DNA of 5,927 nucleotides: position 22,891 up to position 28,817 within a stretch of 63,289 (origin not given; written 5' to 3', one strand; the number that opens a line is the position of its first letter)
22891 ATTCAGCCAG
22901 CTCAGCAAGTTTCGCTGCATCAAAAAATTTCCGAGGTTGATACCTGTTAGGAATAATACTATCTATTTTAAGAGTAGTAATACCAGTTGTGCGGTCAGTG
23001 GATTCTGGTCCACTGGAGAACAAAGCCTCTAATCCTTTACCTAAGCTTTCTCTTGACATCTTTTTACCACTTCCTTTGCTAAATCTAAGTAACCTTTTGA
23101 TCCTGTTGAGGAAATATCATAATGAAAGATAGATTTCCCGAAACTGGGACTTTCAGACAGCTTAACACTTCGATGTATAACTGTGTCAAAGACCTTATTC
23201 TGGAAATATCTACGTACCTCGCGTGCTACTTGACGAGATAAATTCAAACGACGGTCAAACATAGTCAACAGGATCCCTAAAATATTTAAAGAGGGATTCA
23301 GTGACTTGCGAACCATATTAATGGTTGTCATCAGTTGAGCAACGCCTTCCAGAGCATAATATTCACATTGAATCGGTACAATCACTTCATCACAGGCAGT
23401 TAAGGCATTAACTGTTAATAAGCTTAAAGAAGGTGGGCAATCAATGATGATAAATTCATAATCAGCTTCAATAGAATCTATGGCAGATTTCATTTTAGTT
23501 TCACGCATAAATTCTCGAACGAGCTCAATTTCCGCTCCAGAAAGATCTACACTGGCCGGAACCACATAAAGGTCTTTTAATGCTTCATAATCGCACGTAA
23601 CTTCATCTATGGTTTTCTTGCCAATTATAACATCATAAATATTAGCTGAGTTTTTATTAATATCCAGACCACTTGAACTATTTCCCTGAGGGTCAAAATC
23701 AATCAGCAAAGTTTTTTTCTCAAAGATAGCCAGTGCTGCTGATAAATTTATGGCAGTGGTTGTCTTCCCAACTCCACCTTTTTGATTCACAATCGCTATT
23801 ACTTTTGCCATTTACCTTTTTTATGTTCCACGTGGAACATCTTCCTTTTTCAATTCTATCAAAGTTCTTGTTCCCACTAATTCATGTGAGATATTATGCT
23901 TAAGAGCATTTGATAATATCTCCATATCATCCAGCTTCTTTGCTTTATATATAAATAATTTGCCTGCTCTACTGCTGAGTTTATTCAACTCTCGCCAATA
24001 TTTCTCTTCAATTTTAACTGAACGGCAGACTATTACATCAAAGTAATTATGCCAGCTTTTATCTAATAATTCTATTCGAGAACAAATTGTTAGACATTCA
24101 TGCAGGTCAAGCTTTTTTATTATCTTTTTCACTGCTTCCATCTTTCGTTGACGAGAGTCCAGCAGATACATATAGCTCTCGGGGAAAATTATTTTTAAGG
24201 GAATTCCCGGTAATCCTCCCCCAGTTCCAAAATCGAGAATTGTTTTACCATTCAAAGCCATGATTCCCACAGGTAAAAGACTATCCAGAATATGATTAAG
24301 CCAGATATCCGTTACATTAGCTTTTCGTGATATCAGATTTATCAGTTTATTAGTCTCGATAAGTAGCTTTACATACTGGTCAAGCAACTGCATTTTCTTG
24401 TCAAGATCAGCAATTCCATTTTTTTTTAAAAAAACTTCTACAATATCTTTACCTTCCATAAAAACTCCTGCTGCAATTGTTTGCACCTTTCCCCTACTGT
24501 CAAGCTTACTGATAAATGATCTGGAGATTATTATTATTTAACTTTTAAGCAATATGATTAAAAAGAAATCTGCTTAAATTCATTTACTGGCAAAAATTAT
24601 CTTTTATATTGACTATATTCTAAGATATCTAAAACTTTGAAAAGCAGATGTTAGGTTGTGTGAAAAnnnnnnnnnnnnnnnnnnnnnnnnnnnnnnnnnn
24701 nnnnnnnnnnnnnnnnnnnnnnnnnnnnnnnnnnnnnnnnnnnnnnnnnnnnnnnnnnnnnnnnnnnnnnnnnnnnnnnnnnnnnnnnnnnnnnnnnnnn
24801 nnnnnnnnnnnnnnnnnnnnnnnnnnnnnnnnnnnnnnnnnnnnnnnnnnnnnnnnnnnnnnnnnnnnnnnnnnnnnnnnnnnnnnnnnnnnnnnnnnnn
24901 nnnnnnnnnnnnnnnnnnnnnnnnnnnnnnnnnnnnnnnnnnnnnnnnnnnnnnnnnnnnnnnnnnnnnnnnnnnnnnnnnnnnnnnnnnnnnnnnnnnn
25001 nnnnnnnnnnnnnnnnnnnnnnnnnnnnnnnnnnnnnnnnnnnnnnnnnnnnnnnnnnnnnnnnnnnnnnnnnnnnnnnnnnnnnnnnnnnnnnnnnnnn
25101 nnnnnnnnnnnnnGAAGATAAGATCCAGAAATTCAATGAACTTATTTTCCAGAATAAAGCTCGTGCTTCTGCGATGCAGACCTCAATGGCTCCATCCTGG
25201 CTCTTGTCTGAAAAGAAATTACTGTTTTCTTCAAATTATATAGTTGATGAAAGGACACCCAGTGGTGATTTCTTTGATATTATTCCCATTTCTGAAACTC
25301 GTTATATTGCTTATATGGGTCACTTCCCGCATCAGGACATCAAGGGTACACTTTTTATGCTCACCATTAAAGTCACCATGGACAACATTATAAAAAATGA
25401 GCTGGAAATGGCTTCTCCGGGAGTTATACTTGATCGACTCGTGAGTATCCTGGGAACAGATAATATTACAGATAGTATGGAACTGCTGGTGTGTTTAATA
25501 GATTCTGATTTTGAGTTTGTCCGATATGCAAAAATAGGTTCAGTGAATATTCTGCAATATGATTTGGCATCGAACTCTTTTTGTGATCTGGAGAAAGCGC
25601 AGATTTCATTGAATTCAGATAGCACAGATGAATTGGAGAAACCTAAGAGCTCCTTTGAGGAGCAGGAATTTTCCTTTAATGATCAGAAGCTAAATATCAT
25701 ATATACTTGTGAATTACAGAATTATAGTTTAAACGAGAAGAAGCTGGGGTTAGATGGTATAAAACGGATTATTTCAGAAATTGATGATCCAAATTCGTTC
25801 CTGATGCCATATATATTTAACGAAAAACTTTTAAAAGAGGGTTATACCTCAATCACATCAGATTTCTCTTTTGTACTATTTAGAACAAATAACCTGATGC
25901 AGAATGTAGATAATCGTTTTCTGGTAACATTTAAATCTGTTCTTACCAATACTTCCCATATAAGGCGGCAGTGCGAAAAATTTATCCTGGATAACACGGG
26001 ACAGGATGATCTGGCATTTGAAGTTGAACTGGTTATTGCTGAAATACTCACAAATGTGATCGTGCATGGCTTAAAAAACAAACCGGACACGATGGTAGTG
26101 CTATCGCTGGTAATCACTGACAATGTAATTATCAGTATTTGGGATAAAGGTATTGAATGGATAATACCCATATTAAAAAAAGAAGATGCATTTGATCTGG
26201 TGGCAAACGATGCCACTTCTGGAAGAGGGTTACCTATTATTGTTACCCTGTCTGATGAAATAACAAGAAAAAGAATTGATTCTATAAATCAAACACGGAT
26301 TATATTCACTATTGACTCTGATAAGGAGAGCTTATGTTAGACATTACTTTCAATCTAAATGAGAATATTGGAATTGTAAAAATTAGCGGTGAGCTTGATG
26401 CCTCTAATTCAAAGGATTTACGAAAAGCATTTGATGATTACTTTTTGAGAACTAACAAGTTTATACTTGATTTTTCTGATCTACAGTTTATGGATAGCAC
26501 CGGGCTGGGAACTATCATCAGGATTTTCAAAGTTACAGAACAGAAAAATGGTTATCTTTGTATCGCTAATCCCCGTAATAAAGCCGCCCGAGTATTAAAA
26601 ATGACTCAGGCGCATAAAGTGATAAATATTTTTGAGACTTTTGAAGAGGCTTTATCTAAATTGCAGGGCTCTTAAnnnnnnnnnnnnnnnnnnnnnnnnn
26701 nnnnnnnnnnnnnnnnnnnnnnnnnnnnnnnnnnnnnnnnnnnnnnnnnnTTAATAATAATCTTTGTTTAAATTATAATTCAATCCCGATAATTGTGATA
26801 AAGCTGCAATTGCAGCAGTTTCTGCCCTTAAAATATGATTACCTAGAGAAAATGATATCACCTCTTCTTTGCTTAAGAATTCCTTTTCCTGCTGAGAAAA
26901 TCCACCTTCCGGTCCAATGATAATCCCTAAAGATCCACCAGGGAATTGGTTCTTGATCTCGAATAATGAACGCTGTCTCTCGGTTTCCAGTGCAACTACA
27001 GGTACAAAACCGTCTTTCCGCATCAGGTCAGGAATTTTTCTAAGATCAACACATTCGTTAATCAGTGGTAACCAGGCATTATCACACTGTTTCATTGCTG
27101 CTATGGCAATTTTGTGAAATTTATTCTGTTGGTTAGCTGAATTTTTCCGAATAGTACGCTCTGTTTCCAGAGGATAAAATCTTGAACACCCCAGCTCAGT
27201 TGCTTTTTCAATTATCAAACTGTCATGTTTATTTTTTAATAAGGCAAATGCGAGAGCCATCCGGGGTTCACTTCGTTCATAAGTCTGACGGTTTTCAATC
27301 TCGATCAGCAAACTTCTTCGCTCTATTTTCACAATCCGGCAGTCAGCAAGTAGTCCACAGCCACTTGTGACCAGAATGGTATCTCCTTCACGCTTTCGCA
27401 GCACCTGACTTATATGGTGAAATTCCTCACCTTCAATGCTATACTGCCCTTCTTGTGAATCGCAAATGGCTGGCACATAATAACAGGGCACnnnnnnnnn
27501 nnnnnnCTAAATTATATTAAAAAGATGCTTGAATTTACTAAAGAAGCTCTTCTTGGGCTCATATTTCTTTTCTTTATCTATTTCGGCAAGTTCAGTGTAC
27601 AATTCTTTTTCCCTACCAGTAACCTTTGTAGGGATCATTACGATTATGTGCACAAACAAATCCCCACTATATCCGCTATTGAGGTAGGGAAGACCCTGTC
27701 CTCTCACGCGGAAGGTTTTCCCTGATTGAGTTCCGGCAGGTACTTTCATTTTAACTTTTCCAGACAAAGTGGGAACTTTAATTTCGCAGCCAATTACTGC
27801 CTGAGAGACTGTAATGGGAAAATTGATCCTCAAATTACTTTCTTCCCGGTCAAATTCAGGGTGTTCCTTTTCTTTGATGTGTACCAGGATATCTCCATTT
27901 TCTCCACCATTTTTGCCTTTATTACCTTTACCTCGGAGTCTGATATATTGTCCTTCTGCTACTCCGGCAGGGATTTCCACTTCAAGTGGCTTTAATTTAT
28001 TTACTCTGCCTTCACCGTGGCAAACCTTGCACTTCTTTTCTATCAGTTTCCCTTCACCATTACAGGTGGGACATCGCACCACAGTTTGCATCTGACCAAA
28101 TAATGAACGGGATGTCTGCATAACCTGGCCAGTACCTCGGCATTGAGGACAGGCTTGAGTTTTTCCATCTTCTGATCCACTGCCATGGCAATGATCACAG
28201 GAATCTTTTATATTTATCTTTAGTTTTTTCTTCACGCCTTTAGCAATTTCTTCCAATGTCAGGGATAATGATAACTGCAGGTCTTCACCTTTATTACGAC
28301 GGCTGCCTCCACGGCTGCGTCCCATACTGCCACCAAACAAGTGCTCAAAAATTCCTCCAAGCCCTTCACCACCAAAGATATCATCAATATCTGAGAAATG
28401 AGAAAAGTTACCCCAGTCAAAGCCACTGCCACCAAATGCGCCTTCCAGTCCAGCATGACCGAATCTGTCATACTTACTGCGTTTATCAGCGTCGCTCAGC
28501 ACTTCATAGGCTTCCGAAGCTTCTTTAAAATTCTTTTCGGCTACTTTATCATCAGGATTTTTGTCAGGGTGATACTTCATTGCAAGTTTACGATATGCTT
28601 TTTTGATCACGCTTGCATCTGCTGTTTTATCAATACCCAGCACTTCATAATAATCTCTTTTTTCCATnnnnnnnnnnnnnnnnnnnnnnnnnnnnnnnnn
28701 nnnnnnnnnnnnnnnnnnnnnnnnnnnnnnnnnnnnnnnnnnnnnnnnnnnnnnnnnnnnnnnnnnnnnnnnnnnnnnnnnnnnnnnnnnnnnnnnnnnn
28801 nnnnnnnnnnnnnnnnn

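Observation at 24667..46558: Two REC-PP2C-HATPase paralogs with reciprocally dead catalytic domains (split partner-switch)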

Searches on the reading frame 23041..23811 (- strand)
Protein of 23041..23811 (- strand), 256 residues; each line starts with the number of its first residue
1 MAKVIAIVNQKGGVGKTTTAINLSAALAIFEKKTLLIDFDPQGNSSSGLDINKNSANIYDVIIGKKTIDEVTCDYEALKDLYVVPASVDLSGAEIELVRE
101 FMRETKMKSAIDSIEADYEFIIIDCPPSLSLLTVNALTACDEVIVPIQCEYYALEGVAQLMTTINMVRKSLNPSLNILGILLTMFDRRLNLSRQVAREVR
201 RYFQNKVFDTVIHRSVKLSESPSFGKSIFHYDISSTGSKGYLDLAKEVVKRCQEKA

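Call 9: search_protein_families(library=pfam, proteins=[window:23041-23811:-], max_evalue=0.001)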
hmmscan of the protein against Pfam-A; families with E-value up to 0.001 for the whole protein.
window:23041-23811:- (256 aa): 7 families
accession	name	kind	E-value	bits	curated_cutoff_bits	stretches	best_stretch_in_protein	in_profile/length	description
PF13614.12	AAA_31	-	5.9e-65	219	27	1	2-177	1-177/177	AAA domain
PF01656.29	CbiA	-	1.1e-28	100.2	25.4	1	5-228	1-125/125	CobQ/CobB/MinD/ParA nucleotide binding domain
PF09140.17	MipZ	-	3.1e-11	43.5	20.7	1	4-166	2-148/262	ATPase MipZ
PF06564.18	CBP_BcsQ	-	2.7e-10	40.6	21.3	1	4-245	3-230/234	Cellulose biosynthesis protein BcsQ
PF10609.15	ParA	-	3.9e-10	40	27.1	1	2-181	3-171/246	NUBPL iron-transfer P-loop NTPase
PF00142.24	Fer4_NifH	-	1.8e-09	37.9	25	1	8-74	5-71/271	4Fe-4S iron sulfur cluster binding proteins, NifH/frxC family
PF02374.21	ArsA_ATPase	-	1.4e-06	28.2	24.3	1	7-51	5-49/305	Anion-transporting ATPase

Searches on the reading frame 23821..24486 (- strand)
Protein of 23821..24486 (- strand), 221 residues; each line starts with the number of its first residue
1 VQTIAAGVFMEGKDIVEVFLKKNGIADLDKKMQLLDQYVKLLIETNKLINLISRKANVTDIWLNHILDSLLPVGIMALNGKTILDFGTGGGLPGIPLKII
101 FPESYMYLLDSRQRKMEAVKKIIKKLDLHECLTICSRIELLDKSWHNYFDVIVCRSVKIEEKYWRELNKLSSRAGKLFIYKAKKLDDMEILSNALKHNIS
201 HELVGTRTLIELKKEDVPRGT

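Call 9: search_protein_families(library=pfam, proteins=[window:23821-24486:-], max_evalue=0.001)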
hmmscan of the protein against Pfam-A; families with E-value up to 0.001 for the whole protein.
window:23821-24486:- (221 aa): 2 families
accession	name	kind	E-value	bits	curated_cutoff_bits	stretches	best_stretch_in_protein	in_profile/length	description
PF02527.21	GidB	-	7.6e-35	120.4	27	1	32-187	2-154/184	rRNA small subunit methyltransferase G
PF13847.12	Methyltransf_31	-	3.5e-06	27.2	27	1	80-183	4-113/145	Methyltransferase domain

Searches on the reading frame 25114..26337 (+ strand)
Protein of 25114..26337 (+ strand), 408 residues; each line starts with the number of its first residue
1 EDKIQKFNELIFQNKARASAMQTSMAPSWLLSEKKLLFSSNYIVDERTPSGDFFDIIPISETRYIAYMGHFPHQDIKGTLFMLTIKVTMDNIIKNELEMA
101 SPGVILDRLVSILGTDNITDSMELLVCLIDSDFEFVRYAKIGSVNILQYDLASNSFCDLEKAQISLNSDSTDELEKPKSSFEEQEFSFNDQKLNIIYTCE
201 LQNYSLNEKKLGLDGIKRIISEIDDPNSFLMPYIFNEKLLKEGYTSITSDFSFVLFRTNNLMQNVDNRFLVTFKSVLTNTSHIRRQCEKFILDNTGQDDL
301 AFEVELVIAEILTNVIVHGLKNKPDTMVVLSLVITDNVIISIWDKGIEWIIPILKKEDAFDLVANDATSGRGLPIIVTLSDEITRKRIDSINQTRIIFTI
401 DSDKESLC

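Call 74: search_protein_representatives(protein=window:25114-26337:+)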
Query: 408 residues. Proteins with E-value up to 0.001 (for the whole library): 210; up to 1e-10: 98; up to 1e-30: 29. The best 150 are listed.
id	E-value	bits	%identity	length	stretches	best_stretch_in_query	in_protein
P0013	2.3e-150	517.4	61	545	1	1-407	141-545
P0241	8.5e-88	311.5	59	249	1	155-405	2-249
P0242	1.5e-62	228.4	35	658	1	4-403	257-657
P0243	8.1e-54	199.7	32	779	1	1-399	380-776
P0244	2.5e-53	198.1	31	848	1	9-396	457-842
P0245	2.1e-52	195.0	31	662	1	5-401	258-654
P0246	1.9e-51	191.9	35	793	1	2-399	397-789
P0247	6.9e-49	183.5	30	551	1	3-402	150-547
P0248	4.4e-46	174.2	30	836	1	3-402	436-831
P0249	6.3e-46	173.7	30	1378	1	5-400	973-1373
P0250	8.6e-43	163.4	29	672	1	2-396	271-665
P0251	1.6e-42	162.5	33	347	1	66-404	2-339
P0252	2.4e-40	155.3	28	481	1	5-396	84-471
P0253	6.7e-40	153.9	31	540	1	10-396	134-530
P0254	1.2e-39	153.1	30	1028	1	5-405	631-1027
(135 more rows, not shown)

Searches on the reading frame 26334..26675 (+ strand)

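Call 4: search_protein_families(library=pfam, proteins=[window:26334-26675:+], max_evalue=1)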
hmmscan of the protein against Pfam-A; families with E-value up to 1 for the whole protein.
window:26334-26675:+ (113 aa): 3 families
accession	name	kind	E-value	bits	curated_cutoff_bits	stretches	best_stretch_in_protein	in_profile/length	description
PF01740.26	STAS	-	3.3e-23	81.9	22.6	1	8-106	6-106/106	STAS domain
PF13466.11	STAS_2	-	3.2e-07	30.9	29.2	1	15-90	1-76/80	STAS domain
PF14747.11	DUF4473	-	0.16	12.9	25.9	0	13-44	23-60/78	Domain of unknown function (DUF4473)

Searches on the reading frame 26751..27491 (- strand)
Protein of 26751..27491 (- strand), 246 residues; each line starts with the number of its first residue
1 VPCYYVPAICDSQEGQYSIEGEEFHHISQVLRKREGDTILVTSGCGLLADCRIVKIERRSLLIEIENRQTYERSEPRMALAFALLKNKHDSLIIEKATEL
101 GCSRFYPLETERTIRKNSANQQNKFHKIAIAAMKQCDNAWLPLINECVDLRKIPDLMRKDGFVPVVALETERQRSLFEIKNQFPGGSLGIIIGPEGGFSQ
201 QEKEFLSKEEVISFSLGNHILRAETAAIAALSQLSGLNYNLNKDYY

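Call 9: search_protein_families(library=pfam, proteins=[window:26751-27491:-], max_evalue=0.001)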
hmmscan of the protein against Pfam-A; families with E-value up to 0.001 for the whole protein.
window:26751-27491:- (246 aa): 2 families
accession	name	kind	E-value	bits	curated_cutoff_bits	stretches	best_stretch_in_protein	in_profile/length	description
PF04452.19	Methyltrans_RNA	-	1.2e-41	142.5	23.9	1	76-234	4-164/165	RNA methyltransferase domain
PF20260.4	PUA_4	-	5.5e-11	42.8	23.9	1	19-66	1-48/48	RNA methyltransferase PUA domain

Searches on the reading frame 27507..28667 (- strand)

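Call 9: search_protein_families(library=pfam, proteins=[window:27507-28667:-], max_evalue=0.001)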
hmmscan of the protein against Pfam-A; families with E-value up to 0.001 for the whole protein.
window:27507-28667:- (386 aa): 4 families
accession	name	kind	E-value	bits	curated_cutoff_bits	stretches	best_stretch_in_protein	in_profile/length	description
PF01556.23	DnaJ_C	-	2.2e-49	167.8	26.6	1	131-346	2-152/152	DnaJ C terminal domain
PF00226.36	DnaJ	-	3.9e-27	94.6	27.8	1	5-67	1-63/63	DnaJ domain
PF00684.25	DnaJ_CXXCXGXG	-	4.3e-17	62.6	32.7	1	157-220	1-65/65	DnaJ central domain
PF15777.11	Anti-TRAP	-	0.00078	19.8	32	0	155-182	11-42/59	Tryptophan RNA-binding attenuator protein inhibitory protein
